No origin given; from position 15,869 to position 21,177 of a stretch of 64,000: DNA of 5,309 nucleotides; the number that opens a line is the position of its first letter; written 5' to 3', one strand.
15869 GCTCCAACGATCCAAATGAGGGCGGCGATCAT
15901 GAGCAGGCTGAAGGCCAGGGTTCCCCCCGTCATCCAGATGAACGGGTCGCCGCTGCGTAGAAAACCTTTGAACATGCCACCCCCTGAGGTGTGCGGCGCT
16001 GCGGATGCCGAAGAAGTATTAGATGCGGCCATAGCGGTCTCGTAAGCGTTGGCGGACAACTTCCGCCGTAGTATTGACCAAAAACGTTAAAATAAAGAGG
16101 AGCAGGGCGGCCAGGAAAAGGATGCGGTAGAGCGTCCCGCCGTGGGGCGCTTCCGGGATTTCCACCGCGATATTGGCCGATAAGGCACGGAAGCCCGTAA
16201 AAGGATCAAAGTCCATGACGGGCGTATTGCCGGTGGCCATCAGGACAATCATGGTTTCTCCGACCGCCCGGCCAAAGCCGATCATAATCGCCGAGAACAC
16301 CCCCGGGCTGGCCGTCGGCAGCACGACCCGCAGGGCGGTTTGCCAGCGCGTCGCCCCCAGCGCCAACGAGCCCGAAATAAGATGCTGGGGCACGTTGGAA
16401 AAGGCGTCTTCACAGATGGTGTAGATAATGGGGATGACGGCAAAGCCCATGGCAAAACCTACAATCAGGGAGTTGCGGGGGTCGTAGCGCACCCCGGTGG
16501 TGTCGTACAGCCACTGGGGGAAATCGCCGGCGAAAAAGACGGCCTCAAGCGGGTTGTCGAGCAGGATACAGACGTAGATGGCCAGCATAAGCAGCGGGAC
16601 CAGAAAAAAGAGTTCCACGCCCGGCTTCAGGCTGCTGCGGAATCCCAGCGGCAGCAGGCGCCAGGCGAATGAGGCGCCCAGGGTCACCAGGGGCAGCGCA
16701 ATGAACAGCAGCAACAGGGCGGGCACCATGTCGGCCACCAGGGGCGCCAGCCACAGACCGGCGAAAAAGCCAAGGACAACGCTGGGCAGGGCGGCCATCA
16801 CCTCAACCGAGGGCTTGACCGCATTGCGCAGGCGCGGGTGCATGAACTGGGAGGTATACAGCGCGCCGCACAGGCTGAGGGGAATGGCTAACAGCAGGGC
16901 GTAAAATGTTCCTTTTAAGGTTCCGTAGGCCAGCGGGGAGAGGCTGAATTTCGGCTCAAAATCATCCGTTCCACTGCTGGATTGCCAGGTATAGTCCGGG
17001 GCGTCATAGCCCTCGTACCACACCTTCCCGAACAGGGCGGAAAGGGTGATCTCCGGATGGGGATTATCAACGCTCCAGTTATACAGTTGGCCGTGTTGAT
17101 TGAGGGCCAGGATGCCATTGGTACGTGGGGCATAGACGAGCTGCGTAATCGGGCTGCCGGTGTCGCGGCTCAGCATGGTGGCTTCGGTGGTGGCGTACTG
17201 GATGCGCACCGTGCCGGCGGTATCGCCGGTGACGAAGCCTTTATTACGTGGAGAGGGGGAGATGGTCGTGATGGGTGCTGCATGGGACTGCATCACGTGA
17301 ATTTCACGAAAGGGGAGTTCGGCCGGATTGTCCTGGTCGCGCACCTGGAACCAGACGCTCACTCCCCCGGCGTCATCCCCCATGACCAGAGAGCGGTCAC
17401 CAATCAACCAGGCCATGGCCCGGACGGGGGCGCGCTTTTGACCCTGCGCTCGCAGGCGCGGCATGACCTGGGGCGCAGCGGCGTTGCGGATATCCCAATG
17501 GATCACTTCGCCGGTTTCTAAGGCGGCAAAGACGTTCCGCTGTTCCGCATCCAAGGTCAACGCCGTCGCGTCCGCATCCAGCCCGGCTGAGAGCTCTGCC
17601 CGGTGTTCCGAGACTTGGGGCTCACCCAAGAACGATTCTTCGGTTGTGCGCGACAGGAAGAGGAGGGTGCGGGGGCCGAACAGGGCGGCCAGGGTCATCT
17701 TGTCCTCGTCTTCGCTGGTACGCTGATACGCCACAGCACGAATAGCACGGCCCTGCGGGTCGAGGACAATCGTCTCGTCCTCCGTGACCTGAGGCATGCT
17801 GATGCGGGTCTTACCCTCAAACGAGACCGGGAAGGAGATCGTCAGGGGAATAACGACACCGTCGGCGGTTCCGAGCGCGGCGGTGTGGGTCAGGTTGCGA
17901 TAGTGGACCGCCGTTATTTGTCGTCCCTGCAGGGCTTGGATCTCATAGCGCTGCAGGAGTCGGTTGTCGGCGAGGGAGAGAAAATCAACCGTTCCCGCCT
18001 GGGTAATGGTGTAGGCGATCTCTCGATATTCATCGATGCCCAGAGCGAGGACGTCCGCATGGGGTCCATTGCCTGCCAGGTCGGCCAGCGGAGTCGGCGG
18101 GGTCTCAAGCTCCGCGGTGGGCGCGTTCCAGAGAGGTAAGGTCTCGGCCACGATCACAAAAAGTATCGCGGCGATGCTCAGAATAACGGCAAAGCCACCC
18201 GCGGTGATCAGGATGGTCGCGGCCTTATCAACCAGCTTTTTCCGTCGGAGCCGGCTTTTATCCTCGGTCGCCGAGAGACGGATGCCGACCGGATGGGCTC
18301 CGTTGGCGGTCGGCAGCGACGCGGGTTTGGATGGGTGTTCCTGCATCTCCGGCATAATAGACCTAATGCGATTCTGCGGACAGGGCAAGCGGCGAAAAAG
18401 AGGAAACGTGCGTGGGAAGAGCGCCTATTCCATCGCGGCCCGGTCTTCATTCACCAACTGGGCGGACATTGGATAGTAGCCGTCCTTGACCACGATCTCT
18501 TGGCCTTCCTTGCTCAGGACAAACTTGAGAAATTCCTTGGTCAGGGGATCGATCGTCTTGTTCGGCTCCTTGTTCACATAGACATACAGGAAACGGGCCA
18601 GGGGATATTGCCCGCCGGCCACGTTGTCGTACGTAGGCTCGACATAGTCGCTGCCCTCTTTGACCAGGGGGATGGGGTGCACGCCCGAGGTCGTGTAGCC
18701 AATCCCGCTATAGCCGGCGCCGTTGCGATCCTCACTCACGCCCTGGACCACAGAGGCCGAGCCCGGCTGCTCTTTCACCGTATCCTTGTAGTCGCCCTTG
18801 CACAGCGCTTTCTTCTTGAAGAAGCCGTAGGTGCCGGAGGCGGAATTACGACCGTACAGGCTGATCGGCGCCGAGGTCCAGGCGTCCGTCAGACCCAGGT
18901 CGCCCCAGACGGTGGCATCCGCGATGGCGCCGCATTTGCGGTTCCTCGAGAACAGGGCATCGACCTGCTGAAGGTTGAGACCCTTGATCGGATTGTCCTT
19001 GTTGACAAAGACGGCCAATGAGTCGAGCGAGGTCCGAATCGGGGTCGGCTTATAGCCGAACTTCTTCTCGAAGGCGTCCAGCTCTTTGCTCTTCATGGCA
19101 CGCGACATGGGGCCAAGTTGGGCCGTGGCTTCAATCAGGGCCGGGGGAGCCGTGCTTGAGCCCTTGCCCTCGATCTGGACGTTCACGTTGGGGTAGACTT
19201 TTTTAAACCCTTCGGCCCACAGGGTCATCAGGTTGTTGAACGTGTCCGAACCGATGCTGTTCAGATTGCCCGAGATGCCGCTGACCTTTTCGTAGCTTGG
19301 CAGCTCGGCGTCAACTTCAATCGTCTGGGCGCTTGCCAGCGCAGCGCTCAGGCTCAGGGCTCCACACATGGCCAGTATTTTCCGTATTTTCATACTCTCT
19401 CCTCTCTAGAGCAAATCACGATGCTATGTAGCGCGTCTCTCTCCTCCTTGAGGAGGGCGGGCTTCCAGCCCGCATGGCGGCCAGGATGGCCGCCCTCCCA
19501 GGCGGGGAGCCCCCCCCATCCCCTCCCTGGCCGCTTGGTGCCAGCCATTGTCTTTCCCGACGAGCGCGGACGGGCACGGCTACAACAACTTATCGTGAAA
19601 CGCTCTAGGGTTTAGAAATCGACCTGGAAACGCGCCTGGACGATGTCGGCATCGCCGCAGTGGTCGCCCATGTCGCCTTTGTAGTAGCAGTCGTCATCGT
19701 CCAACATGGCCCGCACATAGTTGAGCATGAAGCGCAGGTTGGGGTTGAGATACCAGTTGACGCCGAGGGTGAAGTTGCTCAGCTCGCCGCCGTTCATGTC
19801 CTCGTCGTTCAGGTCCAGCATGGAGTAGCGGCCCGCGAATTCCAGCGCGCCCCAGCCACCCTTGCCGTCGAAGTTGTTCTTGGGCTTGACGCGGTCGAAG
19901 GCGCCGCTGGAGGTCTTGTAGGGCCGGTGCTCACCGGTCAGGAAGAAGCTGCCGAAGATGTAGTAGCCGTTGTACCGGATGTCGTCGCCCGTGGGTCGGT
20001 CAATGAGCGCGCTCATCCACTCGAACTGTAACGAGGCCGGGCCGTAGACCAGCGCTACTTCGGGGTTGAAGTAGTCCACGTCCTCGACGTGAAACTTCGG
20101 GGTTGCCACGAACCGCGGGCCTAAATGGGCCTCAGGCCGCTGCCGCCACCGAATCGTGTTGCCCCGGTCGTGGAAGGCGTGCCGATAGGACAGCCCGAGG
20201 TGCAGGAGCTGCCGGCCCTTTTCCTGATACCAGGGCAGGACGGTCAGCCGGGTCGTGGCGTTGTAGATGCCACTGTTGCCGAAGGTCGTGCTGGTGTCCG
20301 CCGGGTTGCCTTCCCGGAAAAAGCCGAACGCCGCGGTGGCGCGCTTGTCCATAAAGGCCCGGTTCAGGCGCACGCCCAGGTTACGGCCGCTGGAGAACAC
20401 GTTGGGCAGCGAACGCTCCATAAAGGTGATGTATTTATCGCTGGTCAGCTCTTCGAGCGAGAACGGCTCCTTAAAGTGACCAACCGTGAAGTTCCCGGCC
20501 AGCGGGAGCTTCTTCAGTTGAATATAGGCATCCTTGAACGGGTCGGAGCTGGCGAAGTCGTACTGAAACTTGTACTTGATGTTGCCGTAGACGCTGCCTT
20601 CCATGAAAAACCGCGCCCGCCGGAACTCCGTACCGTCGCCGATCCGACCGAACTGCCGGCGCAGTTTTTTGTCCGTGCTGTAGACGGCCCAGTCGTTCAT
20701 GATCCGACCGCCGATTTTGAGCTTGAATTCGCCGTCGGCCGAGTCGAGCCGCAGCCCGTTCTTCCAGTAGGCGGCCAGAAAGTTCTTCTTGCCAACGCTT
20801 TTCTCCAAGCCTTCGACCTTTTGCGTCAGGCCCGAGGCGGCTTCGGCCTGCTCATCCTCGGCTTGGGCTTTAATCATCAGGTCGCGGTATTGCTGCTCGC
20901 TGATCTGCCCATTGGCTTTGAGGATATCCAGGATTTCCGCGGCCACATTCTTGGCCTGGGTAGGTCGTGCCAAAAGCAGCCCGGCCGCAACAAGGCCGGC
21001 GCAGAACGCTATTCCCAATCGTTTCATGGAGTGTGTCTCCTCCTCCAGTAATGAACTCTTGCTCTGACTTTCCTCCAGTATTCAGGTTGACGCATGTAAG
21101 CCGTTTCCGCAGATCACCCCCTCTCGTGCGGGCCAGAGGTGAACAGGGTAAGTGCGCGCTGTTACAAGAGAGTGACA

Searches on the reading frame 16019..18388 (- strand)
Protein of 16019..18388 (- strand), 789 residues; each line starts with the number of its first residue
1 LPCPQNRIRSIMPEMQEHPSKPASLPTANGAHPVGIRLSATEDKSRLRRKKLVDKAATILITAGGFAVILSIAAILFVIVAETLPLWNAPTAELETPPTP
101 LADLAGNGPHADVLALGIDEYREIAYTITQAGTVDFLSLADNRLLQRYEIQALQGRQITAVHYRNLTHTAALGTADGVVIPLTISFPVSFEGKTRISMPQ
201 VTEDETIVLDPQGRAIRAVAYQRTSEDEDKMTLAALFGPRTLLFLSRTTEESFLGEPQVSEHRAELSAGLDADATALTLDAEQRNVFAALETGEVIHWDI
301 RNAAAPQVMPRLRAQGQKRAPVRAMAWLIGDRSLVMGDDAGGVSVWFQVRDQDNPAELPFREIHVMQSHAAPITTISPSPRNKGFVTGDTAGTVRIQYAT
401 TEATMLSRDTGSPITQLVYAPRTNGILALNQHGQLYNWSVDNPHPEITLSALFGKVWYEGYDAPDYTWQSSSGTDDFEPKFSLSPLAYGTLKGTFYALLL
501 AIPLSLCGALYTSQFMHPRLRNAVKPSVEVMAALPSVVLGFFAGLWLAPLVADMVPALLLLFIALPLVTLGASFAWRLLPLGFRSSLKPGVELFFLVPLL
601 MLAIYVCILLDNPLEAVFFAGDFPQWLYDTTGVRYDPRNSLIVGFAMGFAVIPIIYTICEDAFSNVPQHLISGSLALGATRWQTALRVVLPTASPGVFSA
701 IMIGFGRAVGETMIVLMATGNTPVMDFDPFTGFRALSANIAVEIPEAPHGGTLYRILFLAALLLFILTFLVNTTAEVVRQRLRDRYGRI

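Call 37: search_protein_families(library=pfam, proteins=[window:16019-18388:-], max_evalue=0.001)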
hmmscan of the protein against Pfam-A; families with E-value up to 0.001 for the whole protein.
window:16019-18388:- (789 aa): 6 families
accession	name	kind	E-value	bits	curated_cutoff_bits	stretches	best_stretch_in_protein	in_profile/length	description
PF00528.27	BPD_transp_1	-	4.9e-14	52.9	26.4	1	513-783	9-183/184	Binding-protein-dependent transport system inner membrane component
PF24807.1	WD40_CDC20-Fz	-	5.7e-09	36.1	200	1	275-445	95-257/292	CDC20/Fizzy WD40 domain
PF23414.1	Beta-prop_EML_2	-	0.00054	19.9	90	0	276-444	3-157/266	Echinoderm microtubule-associated protein second beta-propeller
PF24817.1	WD40_WDHD1_1st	-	0.00057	19.6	109.9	0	368-435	220-289/291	WDHD1 first WD40 domain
PF25173.1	Beta-prop_WDR3_1st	-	0.00085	19.5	154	0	287-458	5-160/184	WDR3 first beta-propeller domain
PF24814.1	WD40_Prp19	-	0.0009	18.8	320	0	274-407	9-128/281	Prp19 WD40 domain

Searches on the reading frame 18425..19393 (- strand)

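Call 37: search_protein_families(library=pfam, proteins=[window:18425-19393:-], max_evalue=0.001)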
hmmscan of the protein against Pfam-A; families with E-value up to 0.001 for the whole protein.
window:18425-19393:- (322 aa): 2 families
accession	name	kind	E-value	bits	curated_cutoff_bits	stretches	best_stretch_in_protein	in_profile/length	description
PF12849.12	PBP_like_2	-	7.6e-30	105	27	1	41-296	9-267/267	PBP superfamily domain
PF13531.11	SBP_bac_11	-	3.6e-06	27.3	25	1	49-306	6-226/227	Bacterial extracellular solute-binding protein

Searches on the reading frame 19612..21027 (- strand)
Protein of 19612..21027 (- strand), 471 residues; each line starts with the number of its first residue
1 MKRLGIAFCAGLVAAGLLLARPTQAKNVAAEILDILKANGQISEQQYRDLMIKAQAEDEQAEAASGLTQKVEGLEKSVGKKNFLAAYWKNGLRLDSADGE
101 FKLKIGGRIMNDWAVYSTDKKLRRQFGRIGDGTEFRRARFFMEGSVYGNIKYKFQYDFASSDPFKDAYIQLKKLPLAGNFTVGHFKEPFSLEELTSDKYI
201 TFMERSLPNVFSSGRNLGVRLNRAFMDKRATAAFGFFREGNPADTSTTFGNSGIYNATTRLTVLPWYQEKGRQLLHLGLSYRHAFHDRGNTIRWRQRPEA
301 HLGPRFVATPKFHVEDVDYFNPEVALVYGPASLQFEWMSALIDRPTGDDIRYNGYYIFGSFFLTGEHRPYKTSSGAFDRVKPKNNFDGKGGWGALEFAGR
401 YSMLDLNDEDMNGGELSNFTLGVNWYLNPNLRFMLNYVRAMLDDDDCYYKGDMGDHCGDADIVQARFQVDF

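Call 18: find_encoding_contigs(protein=window:19612-21027:-, flank=1000, max_places=4)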
Protein window:19612-21027:- (471 aa): no gene with exactly this product is on record in the collection.
